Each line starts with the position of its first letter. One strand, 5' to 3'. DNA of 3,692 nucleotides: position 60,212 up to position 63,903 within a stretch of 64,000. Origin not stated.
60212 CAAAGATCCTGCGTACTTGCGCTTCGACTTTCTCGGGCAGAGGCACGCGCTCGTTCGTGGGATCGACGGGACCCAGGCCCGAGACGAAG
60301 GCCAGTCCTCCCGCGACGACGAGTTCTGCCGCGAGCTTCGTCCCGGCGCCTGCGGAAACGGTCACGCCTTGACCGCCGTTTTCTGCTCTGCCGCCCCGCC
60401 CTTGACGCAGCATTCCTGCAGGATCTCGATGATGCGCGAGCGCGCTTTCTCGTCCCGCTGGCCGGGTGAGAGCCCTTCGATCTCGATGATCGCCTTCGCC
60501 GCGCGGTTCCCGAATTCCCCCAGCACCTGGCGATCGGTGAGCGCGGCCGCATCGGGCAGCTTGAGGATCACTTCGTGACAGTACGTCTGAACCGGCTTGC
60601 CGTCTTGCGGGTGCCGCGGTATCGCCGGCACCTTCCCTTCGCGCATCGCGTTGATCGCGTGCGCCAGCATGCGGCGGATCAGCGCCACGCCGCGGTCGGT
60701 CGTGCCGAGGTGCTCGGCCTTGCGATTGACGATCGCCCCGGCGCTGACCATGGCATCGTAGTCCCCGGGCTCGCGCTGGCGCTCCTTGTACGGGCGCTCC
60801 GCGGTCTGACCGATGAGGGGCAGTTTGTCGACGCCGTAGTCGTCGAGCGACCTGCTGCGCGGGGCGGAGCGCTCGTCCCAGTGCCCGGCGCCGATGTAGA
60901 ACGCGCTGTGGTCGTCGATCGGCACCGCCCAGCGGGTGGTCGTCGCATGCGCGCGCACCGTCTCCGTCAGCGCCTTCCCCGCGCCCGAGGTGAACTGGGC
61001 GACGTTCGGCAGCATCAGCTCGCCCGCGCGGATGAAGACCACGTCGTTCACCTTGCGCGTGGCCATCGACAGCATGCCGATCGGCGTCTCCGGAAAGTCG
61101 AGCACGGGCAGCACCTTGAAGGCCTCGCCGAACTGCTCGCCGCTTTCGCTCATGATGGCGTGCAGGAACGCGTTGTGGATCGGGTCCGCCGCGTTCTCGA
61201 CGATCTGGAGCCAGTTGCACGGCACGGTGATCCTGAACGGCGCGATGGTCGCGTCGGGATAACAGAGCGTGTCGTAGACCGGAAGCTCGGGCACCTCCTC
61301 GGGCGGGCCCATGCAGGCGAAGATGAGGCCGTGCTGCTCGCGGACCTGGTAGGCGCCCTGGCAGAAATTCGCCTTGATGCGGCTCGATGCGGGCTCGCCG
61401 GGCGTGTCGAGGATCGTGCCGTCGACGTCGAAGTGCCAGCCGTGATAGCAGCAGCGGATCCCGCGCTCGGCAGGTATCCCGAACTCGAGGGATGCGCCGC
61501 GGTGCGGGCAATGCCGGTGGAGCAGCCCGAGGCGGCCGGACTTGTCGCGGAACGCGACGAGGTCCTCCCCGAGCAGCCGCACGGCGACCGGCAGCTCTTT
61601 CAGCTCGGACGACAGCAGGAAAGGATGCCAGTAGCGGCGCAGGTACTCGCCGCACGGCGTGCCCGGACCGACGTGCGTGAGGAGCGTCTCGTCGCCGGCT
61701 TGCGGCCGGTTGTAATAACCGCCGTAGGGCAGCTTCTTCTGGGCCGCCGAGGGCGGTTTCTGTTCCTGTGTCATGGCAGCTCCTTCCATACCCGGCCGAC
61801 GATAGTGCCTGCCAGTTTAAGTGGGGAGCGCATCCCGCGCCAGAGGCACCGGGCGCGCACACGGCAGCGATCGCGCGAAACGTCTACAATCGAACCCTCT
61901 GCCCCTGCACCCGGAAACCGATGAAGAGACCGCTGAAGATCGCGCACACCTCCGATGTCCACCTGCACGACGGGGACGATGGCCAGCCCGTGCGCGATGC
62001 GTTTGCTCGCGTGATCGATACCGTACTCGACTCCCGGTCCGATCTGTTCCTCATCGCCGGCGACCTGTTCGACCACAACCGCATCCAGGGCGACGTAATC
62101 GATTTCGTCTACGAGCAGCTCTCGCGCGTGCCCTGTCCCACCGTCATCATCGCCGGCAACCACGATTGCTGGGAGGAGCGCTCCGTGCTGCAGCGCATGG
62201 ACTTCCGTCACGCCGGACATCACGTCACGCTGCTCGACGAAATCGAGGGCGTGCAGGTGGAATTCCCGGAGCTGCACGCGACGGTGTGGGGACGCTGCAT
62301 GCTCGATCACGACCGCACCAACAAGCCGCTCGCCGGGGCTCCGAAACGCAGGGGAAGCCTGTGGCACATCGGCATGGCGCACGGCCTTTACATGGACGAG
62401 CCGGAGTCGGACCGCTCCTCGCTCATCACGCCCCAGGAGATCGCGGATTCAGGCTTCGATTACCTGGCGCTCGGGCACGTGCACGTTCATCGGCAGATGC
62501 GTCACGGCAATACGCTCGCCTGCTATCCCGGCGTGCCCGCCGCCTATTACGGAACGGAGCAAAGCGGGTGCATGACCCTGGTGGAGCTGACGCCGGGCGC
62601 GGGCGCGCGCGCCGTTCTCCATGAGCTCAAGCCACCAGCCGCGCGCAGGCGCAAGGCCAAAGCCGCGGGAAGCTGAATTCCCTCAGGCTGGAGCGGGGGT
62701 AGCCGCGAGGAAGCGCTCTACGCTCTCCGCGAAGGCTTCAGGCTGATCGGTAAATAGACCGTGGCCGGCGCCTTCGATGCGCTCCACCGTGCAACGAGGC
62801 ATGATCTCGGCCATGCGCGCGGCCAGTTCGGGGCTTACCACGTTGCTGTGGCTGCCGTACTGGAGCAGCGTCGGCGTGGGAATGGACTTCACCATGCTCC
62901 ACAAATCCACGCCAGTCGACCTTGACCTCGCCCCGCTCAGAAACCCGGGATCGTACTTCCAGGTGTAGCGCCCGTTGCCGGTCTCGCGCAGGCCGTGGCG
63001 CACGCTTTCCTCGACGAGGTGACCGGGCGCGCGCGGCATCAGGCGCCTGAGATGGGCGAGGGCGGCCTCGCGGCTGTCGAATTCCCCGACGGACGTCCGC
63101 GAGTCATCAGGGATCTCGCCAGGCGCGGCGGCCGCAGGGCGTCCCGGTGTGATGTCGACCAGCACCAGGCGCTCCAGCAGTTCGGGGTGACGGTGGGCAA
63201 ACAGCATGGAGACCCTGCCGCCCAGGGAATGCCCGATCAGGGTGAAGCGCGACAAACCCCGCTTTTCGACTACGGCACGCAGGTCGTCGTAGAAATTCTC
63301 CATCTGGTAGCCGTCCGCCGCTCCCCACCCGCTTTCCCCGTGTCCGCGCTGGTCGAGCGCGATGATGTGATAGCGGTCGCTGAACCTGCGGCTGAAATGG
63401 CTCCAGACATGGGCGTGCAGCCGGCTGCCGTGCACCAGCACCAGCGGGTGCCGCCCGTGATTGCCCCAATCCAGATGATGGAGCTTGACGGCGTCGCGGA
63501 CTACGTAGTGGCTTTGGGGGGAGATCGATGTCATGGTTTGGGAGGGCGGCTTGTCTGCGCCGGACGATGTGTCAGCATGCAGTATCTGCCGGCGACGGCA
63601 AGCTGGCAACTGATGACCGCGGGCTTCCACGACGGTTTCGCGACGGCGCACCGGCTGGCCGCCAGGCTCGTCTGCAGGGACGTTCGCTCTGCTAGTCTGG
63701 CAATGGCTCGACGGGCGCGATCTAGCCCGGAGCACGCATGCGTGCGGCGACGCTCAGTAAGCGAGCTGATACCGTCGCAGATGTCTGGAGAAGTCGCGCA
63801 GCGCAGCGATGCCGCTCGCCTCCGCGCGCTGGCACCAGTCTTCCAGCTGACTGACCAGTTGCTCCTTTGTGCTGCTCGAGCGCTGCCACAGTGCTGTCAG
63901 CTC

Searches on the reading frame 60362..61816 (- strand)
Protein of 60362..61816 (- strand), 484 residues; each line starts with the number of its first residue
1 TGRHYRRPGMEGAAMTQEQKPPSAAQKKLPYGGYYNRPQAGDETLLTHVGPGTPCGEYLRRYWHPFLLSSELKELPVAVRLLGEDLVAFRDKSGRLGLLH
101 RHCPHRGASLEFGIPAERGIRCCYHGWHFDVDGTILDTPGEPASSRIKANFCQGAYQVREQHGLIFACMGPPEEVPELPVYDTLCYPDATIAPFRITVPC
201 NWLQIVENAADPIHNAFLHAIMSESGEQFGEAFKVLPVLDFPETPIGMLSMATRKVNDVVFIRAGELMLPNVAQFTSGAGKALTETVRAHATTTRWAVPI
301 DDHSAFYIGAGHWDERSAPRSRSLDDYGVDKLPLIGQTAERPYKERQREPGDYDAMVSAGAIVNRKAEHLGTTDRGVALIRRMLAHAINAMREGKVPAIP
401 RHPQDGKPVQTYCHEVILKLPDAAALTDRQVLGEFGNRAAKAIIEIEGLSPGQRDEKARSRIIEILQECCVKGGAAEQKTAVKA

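Call 25: search_protein_families(library=pfam, proteins=[window:60362-61816:-], max_evalue=0.001)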
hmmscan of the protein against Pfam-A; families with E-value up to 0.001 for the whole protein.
window:60362-61816:- (484 aa): 2 families
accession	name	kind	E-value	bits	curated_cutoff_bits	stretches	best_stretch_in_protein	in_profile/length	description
PF00355.32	Rieske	-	3e-15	56.3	20.3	1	63-142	2-82/88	Rieske [2Fe-2S] domain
PF19301.5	LigXa_C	-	7.9e-10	38.8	27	1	168-220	2-54/304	LigXa C-terminal domain like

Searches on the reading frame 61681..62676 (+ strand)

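Call 76: search_protein_families(library=pfam, proteins=[window:61681-62676:+], max_evalue=0.001)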
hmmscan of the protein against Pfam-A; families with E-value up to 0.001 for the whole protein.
window:61681-62676:+ (331 aa): 2 families
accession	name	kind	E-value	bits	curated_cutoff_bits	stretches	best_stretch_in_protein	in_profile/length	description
PF00149.33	Metallophos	-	5e-14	53.6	21.5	1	85-269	1-190/191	Calcineurin-like phosphoesterase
PF12850.12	Metallophos_2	-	1.3e-06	29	27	1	85-300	1-148/154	Calcineurin-like phosphoesterase superfamily domain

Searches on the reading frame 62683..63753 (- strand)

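Call 76: search_protein_families(library=pfam, proteins=[window:62683-63753:-], max_evalue=0.001)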
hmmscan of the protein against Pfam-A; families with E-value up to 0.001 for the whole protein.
window:62683-63753:- (356 aa): 7 families
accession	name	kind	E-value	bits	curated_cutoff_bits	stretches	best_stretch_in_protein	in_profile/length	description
PF00561.26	Abhydrolase_1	-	5.4e-27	95.4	25.8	1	103-336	2-243/245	alpha/beta hydrolase fold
PF12697.13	Abhydrolase_6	-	1.6e-24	88.2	26.3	1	104-343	1-216/217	Alpha/beta hydrolase family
PF12146.15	Hydrolase_4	-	1.3e-20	74.2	27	2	103-199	6-107/239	Serine aminopeptidase, S33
PF03096.20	Ndr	-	9.9e-06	24.9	23.3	1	126-205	54-136/283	Ndr family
PF00975.26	Thioesterase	-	0.00021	22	26.4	1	103-203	2-104/226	Thioesterase domain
PF12695.13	Abhydrolase_5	-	0.00047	20.4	27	0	162-200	50-88/164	Alpha/beta hydrolase family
PF01764.32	Lipase_3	-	0.00077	19.8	22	0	140-187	35-82/140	Lipase (class 3)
